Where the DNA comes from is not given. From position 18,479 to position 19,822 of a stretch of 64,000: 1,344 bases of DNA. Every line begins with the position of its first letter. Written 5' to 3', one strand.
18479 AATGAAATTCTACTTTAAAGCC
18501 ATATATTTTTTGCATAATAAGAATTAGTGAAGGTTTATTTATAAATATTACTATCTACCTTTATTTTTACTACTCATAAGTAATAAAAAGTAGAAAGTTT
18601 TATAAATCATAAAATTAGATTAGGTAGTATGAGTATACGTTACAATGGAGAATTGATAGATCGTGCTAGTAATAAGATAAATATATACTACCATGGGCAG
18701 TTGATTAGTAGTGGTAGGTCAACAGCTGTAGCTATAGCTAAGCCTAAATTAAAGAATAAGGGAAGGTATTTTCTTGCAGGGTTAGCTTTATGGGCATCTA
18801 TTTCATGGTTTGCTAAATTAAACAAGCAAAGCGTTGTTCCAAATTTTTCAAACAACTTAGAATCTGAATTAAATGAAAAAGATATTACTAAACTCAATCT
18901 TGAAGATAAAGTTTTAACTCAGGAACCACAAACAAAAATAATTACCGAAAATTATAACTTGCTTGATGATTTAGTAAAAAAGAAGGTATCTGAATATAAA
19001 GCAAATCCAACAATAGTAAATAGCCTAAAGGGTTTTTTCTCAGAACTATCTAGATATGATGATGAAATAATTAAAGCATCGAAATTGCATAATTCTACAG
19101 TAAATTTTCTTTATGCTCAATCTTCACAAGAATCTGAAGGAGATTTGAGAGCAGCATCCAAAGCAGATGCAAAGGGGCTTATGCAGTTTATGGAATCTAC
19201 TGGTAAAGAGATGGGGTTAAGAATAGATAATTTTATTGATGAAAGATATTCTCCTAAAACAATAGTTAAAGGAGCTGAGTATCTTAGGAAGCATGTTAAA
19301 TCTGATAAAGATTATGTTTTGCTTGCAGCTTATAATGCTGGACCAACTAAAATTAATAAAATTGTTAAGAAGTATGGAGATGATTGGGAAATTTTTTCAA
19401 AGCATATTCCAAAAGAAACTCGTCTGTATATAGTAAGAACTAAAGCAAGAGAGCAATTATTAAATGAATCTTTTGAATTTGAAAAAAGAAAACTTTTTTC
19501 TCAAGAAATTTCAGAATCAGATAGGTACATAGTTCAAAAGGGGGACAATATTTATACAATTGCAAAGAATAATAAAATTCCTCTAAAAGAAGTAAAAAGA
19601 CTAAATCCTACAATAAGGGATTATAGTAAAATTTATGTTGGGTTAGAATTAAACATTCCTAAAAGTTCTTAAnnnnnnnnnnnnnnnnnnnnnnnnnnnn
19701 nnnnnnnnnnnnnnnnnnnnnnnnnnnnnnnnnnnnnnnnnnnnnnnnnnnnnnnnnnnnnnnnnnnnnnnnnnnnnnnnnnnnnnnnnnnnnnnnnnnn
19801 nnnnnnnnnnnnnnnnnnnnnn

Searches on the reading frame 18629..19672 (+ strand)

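Call 9: search_protein_families(library=pfam, proteins=[window:18629-19672:+], max_evalue=0.01)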
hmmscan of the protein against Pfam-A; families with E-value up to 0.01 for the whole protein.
window:18629-19672:+ (347 aa): 3 families
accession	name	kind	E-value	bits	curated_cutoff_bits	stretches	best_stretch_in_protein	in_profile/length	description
PF01464.25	SLT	-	3.9e-18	65.6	21.3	1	147-250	3-109/117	Transglycosylase SLT domain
PF01476.26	LysM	-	1.9e-09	37.7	20.9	1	300-344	1-43/43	LysM domain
PF10046.14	BLOC1_2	-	0.008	17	33.4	0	101-146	14-59/96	Biogenesis of lysosome-related organelles complex-1 subunit 2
